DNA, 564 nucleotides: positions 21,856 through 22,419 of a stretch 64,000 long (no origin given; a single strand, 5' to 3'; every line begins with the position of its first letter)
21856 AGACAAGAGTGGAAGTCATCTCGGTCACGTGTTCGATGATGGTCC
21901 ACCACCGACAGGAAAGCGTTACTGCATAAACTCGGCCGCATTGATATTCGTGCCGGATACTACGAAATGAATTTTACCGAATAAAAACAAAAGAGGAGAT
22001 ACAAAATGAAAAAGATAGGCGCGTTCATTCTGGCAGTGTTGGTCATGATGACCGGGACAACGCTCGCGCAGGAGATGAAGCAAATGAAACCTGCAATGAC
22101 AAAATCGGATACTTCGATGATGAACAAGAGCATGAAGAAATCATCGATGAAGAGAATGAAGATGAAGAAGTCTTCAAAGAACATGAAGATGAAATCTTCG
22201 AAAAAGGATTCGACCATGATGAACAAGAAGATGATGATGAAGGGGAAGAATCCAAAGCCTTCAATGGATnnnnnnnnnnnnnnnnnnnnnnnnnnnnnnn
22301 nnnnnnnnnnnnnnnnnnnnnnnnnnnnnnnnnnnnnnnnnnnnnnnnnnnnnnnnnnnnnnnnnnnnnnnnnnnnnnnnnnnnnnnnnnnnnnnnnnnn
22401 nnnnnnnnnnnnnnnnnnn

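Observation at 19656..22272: Envelope methionine-repair module ending in a secreted 25%-methionine peptide (possible sacrificial oxidant sink)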

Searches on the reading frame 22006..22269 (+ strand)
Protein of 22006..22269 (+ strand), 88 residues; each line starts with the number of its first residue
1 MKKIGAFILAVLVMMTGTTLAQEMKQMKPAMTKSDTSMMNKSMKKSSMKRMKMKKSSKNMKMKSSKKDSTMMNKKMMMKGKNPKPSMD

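Call 3: search_protein_families(library=pfam, proteins=[window:22006-22269:+], max_evalue=0.01)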
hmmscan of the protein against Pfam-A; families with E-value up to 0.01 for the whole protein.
window:22006-22269:+ (88 aa): 0 families

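Call 4: search_protein_families(library=ncbifam, proteins=[window:22006-22269:+], max_evalue=1)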
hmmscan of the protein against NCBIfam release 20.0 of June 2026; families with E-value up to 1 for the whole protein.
window:22006-22269:+ (88 aa): 4 families
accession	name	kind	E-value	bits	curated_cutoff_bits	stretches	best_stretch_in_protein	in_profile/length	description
TIGR01200.1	GLPGLI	subfamily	0.027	14.3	50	1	8-84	4-85/229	GLPGLI family protein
NF047441.1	Lepto_OmpL47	equivalog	0.048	13.3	250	1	2-76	2-75/336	multi-beta-barrel domain surface protein OmpL47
TIGR03789.1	pdsO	hypoth_equivalog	0.053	13.2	152.2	1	4-77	61-136/243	sortase-associated OmpA-like protein PdsO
NF008325.0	PRK11114.1-3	equivalog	0.72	7.8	922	1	1-86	1-84/766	cellulose biosynthesis cyclic di-GMP-binding regulatory protein BcsB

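Call 5: find_homologous_proteins(query=window:22006-22269:+, max_evalue=0.01)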
Query window:22006-22269:+ (88 aa): 3 proteins with E <= 0.01 among 5 candidates.
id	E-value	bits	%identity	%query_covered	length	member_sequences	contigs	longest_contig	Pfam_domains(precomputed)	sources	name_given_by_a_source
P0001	4.6e-40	152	100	100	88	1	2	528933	-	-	-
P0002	7.0e-6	44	51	64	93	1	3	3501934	-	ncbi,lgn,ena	-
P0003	7.5e-6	44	47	64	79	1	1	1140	-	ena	-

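Call 10: find_encoding_contigs(protein=P0002, flank=6000, max_places=4)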
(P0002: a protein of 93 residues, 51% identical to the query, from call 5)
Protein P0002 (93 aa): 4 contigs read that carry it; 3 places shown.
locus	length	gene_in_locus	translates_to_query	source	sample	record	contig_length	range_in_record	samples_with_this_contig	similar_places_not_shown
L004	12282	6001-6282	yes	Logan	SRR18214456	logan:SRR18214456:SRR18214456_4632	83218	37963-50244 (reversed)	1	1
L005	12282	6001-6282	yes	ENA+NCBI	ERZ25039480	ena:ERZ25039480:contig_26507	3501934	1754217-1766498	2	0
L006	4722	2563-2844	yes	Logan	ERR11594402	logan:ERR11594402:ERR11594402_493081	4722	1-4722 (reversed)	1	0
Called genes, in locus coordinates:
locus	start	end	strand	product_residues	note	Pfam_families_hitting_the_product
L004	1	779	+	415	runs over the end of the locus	PF00171:Aldedh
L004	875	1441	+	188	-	PF04011:LemA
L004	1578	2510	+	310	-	PF01435:Peptidase_M48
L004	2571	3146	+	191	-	PF04542:Sigma70_r2, PF08281:Sigma70_r4_2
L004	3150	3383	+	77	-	-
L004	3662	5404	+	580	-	PF02683:DsbD_TM, PF00578:AhpC-TSA, PF08534:Redoxin, PF13905:Thioredoxin_8, PF17991:Thioredoxin_10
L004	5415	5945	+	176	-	PF01641:SelR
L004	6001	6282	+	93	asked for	-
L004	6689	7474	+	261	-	PF13489:Methyltransf_23, PF01728:FtsJ (weak), PF13847:Methyltransf_31, PF08241:Methyltransf_11, PF08242:Methyltransf_12, PF13649:Methyltransf_25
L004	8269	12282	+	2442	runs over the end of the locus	PF14349:SprA_N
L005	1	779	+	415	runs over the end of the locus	PF00171:Aldedh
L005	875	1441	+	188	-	PF04011:LemA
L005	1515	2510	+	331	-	PF01435:Peptidase_M48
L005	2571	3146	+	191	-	PF04542:Sigma70_r2, PF08281:Sigma70_r4_2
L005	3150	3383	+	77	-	-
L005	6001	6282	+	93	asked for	-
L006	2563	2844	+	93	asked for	-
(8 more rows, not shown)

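Call 11: find_encoding_contigs(protein=P0003, flank=6000, max_places=4)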
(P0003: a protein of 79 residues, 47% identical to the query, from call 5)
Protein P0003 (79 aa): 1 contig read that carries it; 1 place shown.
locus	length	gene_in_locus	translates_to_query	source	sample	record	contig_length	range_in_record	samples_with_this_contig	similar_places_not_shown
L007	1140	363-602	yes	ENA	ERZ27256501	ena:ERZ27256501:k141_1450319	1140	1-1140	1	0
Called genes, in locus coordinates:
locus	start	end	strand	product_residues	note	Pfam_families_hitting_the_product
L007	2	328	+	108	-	?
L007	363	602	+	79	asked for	-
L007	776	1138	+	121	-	?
